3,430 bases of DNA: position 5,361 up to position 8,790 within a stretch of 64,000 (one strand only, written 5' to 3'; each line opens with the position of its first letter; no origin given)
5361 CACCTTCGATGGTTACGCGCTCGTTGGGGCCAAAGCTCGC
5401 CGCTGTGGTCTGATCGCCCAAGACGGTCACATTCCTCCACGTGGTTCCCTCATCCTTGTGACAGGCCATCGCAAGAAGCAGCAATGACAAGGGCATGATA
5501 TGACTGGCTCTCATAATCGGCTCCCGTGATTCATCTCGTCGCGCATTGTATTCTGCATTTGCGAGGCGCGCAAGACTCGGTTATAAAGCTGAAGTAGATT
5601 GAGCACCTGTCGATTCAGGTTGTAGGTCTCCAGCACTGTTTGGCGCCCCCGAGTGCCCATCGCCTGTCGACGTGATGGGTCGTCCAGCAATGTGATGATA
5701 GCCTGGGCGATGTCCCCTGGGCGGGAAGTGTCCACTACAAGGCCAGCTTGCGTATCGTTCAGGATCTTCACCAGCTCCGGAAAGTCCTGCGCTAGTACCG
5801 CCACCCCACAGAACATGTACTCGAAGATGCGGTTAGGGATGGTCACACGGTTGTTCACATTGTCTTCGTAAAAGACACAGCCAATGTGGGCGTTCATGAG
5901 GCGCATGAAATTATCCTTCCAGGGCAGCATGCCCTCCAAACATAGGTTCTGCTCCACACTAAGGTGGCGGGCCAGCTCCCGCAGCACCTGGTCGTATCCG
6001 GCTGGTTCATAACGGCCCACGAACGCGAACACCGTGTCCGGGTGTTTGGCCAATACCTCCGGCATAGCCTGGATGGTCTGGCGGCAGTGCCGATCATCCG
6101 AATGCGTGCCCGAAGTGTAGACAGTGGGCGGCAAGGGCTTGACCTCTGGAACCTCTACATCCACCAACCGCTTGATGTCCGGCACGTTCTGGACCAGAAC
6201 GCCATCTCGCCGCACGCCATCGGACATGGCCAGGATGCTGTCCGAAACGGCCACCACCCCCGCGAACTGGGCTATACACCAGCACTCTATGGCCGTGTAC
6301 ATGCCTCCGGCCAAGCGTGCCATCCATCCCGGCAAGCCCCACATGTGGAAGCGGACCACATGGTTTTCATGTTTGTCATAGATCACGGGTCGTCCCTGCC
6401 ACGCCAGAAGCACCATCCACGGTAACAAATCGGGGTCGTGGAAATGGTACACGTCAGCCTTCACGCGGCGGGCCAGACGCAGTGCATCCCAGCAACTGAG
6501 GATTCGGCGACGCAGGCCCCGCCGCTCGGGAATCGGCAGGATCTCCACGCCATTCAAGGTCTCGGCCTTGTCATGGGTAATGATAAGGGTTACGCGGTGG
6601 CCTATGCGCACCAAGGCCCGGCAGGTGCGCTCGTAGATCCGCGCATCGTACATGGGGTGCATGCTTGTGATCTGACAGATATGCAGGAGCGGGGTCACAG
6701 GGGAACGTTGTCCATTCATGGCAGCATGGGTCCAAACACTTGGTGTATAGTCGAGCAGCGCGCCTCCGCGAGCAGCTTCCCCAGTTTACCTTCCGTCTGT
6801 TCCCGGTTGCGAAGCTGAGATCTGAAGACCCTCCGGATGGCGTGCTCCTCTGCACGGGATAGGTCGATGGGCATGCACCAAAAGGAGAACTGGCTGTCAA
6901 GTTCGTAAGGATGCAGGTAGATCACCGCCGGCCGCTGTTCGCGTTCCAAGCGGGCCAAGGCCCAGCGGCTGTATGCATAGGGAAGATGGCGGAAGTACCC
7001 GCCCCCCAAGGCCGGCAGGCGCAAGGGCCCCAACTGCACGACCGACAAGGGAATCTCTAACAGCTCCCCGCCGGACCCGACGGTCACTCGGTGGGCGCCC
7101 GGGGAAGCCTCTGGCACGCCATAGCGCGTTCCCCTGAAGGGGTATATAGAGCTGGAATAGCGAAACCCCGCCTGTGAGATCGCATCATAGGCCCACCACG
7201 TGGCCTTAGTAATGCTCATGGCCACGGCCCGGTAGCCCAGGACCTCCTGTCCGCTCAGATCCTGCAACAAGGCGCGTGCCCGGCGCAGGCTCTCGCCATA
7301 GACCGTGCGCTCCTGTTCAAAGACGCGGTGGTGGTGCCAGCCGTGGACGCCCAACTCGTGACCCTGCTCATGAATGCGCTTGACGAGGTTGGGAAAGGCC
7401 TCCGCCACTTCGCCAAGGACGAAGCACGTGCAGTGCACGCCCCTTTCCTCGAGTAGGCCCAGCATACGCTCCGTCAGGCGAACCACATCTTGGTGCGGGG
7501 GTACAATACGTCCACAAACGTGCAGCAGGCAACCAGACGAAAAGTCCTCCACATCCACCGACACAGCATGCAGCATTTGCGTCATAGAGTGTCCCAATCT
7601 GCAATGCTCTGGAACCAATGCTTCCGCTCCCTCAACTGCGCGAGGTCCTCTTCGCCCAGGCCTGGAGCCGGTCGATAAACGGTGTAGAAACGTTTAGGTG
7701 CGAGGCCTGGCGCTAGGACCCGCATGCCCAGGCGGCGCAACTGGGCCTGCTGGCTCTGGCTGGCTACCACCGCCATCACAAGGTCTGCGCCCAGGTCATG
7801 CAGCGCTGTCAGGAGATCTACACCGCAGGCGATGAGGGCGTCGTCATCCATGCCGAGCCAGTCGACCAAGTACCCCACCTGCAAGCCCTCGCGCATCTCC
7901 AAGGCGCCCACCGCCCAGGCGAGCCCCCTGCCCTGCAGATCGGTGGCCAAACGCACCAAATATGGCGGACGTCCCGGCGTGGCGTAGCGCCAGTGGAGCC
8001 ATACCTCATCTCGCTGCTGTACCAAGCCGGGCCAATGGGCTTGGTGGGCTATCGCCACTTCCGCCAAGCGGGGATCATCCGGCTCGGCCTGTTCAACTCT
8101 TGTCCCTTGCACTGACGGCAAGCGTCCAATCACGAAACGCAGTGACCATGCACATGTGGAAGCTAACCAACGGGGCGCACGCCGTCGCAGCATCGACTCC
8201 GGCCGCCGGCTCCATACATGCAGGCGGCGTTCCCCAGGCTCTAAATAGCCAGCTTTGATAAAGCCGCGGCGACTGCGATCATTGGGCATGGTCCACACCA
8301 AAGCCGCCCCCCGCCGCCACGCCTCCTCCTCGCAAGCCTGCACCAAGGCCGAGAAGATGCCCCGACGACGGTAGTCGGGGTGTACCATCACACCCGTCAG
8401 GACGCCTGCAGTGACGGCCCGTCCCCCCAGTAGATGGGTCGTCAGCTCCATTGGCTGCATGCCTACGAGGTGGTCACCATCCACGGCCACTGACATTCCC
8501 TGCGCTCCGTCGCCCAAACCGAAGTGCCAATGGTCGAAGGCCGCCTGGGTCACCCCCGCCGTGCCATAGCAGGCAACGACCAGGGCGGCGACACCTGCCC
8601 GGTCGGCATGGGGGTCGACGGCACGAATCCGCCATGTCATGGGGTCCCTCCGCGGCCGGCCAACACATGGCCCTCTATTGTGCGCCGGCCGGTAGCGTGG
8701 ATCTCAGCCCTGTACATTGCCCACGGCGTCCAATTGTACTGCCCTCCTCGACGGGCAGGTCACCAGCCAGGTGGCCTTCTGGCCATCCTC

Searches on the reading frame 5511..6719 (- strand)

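Call 56: search_protein_families(library=pfam, proteins=[window:5511-6719:-], max_evalue=0.00001)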
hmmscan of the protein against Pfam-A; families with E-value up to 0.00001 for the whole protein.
window:5511-6719:- (402 aa): 5 families
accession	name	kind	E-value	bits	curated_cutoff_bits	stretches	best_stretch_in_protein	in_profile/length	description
PF13692.12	Glyco_trans_1_4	-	1.9e-13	51.3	27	1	200-347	4-142/142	Glycosyl transferases group 1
PF13439.12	Glyco_transf_4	-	2.3e-13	50.9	28.5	1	30-163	9-145/170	Glycosyltransferase Family 4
PF00534.26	Glycos_transf_1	-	2.4e-13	50.4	26.4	1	198-360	16-171/172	Glycosyl transferases group 1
PF13524.12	Glyco_trans_1_2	-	1.4e-11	44.9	25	1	245-376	27-143/144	Glycosyl transferase-like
PF13579.12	Glyco_trans_4_4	-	3.2e-11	44.3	29.7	1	30-163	8-139/158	Glycosyl transferase 4-like domain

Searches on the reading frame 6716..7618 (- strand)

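Call 56: search_protein_families(library=pfam, proteins=[window:6716-7618:-], max_evalue=0.00001)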
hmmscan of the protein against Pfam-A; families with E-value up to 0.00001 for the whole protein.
window:6716-7618:- (300 aa): 2 families
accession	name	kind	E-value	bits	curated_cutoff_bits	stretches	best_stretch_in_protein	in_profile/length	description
PF11959.13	DUF3473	-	7.4e-30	104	29.6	1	156-295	1-129/130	Domain of unknown function (DUF3473)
PF01522.26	Polysacc_deac_1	-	2.9e-17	63.2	23.1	1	47-144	19-116/124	Polysaccharide deacetylase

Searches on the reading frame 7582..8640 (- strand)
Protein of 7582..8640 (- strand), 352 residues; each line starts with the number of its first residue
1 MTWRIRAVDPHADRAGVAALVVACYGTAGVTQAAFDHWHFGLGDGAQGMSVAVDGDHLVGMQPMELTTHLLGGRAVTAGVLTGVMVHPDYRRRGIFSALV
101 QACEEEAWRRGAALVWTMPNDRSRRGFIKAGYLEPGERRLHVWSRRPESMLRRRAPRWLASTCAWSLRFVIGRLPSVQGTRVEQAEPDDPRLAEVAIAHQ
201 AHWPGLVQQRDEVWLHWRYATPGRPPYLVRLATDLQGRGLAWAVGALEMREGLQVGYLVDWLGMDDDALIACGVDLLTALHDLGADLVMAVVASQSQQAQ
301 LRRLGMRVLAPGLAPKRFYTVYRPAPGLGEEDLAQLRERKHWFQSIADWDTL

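Call 56: search_protein_families(library=pfam, proteins=[window:7582-8640:-], max_evalue=0.00001)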
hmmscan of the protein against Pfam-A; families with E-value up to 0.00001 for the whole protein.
window:7582-8640:- (352 aa): 4 families
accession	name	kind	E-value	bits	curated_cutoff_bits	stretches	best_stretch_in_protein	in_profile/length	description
PF13527.13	Acetyltransf_9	-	1.9e-11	44.5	25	1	48-121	42-115/127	Acetyltransferase (GNAT) domain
PF00583.31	Acetyltransf_1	-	1.2e-10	42.1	20.7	1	35-132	24-116/116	Acetyltransferase (GNAT) family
PF13508.13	Acetyltransf_7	-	7.1e-07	30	27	1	51-124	7-74/84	Acetyltransferase (GNAT) domain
PF08445.16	FR47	-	8.3e-06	26.1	22.1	0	78-133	21-78/86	FR47-like protein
